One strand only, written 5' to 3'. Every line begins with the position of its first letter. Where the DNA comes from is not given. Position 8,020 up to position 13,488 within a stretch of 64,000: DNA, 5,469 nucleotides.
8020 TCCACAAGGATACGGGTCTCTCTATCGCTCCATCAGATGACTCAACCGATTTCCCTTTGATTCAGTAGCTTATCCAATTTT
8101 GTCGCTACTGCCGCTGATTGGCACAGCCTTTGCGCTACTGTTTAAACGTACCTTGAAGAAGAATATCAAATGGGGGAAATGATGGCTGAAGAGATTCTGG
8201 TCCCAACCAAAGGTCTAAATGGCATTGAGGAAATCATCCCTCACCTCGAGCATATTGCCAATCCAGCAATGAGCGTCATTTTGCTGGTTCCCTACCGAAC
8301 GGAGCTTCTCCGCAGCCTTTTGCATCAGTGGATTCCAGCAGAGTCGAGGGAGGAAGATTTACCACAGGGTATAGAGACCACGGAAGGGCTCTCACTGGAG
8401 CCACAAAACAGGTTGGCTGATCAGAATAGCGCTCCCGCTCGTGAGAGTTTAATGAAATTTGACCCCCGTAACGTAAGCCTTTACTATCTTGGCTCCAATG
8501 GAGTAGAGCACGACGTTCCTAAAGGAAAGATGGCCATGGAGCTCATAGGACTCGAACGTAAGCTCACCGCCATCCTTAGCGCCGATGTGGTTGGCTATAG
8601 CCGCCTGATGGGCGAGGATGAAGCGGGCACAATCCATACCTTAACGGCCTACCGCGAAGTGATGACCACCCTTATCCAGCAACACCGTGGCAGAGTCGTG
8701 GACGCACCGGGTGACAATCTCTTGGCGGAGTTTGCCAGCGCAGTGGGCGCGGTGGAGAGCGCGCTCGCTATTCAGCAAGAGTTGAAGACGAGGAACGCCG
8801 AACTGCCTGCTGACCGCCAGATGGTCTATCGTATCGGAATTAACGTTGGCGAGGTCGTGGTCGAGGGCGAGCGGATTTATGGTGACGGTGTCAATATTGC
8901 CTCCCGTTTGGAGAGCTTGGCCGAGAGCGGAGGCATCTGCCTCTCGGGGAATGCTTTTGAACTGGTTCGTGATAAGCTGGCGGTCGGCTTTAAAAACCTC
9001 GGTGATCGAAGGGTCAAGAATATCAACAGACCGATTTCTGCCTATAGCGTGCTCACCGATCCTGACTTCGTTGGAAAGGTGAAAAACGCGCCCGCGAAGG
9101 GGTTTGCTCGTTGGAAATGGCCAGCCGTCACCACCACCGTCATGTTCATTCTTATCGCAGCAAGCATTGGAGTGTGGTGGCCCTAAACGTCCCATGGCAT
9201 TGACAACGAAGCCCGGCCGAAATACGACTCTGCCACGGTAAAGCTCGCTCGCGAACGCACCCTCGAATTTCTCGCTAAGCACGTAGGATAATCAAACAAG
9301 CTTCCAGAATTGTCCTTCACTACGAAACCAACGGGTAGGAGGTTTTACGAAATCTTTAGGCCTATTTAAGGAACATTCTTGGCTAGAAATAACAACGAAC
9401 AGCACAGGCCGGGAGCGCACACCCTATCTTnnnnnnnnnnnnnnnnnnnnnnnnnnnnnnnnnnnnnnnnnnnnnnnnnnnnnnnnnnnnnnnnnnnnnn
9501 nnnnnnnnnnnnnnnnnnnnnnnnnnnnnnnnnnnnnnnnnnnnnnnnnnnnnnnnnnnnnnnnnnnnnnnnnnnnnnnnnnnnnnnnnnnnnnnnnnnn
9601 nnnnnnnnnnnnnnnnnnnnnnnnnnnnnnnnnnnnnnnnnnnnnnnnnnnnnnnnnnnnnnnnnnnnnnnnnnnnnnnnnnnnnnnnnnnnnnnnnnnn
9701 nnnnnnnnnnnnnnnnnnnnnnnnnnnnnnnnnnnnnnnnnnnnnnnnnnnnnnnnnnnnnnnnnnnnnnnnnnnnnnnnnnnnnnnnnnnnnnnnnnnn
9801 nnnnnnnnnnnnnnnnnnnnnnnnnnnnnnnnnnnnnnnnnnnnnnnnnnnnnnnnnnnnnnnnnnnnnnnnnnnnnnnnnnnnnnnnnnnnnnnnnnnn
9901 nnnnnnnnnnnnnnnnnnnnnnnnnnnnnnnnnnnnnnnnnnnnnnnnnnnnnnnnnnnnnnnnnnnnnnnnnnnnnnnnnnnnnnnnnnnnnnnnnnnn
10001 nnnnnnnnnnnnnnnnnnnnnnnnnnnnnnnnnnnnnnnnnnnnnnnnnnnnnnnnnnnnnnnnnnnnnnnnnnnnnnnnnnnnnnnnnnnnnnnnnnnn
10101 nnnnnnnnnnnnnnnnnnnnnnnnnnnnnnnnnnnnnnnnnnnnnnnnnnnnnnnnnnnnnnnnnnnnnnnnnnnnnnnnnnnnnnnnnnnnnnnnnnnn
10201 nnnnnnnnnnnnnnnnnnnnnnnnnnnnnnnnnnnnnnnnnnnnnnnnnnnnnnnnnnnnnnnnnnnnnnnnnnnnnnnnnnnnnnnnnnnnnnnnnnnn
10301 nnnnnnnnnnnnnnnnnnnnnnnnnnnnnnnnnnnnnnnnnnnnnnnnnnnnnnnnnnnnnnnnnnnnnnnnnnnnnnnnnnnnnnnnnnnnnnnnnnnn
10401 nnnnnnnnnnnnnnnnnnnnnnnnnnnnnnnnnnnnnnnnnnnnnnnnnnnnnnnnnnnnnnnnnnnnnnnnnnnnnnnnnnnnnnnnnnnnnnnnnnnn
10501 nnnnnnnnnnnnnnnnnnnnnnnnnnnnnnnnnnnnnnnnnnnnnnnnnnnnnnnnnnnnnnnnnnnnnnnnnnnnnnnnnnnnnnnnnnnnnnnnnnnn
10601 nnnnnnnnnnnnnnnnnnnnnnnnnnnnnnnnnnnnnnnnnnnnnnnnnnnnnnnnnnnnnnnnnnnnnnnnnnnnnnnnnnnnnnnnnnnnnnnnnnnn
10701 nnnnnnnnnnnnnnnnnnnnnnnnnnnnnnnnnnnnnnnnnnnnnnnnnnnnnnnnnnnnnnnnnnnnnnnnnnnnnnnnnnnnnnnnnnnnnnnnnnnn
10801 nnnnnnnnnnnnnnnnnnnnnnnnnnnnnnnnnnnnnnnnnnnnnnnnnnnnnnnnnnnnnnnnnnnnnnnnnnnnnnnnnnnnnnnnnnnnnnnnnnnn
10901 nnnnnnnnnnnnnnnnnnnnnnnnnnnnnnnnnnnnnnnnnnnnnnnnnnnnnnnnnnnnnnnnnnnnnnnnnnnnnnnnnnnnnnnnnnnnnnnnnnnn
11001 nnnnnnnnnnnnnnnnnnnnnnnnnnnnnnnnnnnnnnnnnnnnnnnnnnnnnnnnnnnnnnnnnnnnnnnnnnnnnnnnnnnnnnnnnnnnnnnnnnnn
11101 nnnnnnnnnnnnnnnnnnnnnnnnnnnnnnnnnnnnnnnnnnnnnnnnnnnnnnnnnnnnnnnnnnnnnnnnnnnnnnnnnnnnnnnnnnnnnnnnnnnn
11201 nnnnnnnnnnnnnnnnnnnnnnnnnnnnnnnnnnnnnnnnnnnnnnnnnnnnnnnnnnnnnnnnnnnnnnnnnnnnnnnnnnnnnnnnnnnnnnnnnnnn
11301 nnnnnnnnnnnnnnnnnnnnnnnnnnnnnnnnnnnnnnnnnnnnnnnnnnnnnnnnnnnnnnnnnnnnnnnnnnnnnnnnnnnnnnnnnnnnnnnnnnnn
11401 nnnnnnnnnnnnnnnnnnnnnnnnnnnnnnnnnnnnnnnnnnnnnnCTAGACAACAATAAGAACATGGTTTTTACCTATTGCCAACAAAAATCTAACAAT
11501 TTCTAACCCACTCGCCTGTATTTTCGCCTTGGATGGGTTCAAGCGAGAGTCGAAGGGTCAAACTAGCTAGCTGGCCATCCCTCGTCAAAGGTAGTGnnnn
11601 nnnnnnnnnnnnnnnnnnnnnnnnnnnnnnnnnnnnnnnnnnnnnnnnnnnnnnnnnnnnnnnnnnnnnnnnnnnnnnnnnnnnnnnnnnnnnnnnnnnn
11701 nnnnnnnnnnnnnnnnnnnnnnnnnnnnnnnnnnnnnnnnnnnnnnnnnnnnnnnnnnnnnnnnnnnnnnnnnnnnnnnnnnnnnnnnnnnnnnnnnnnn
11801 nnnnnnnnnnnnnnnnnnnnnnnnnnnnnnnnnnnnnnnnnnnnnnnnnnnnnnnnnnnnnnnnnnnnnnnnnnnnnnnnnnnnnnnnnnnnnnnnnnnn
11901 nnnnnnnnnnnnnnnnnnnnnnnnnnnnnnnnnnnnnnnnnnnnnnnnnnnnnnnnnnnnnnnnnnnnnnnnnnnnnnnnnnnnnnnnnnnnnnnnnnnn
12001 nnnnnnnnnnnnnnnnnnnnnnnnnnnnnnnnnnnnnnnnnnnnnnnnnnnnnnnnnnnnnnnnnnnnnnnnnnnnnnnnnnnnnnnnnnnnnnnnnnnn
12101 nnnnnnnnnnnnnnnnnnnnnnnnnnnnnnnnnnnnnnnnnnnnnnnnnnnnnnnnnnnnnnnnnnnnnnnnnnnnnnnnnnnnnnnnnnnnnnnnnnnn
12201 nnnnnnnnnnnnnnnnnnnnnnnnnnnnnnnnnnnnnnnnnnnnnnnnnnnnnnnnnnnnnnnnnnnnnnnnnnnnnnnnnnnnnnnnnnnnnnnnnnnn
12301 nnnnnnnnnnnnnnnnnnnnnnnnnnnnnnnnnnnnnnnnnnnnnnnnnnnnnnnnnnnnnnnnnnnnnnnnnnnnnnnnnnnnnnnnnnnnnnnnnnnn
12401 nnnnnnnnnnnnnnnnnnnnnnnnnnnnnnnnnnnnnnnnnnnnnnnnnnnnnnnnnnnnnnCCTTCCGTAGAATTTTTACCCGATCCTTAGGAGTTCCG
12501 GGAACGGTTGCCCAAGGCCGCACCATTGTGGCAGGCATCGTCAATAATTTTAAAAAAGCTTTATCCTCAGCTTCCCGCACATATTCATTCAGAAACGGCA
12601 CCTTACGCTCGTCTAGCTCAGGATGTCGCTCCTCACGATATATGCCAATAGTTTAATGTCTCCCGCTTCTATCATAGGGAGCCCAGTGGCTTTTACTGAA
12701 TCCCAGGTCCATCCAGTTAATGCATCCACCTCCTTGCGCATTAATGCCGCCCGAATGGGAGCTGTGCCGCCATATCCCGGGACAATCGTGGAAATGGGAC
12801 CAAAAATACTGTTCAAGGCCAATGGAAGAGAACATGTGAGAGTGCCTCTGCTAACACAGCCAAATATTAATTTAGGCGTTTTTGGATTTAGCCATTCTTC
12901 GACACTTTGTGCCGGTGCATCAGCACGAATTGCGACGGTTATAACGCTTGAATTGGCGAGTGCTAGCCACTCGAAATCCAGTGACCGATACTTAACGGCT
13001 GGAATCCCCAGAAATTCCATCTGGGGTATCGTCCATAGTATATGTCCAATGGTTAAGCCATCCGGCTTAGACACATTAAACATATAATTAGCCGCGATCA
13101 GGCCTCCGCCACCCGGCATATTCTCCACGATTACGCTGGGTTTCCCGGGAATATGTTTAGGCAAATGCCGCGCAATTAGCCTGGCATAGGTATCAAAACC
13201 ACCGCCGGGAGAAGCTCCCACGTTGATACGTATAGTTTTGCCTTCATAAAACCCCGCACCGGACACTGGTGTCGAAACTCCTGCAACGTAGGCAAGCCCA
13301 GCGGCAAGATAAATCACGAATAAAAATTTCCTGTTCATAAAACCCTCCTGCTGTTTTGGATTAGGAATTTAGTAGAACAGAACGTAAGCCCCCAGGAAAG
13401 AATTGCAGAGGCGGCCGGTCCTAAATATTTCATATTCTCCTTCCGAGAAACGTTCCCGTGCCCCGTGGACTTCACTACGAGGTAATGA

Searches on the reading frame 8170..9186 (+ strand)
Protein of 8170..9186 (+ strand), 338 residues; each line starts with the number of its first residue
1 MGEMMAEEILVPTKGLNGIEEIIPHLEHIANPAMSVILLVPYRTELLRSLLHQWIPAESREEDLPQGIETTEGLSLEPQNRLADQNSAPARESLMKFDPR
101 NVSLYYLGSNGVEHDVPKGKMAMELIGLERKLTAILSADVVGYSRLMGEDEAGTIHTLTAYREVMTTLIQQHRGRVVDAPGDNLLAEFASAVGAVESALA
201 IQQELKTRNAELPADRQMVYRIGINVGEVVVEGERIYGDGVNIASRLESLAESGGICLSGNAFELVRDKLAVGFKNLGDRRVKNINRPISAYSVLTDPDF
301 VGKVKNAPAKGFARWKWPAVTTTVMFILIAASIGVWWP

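Call 25: search_protein_families(library=pfam, proteins=[window:8170-9186:+], max_evalue=0.001)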
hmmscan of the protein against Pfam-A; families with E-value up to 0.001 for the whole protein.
window:8170-9186:+ (338 aa): 1 family
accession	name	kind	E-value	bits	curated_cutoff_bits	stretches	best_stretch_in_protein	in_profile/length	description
PF00211.25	Guanylate_cyc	-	3.7e-10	40.1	21.9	1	134-284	10-172/183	Adenylate and Guanylate cyclase catalytic domain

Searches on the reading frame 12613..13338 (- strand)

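Call 25: search_protein_families(library=pfam, proteins=[window:12613-13338:-], max_evalue=0.001)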
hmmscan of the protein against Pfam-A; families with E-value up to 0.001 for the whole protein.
window:12613-13338:- (241 aa): 1 family
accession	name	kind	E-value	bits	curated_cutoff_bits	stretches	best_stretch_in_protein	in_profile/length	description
PF03401.19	TctC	-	7.7e-11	42.5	27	1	53-234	3-178/274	Tripartite tricarboxylate transporter family receptor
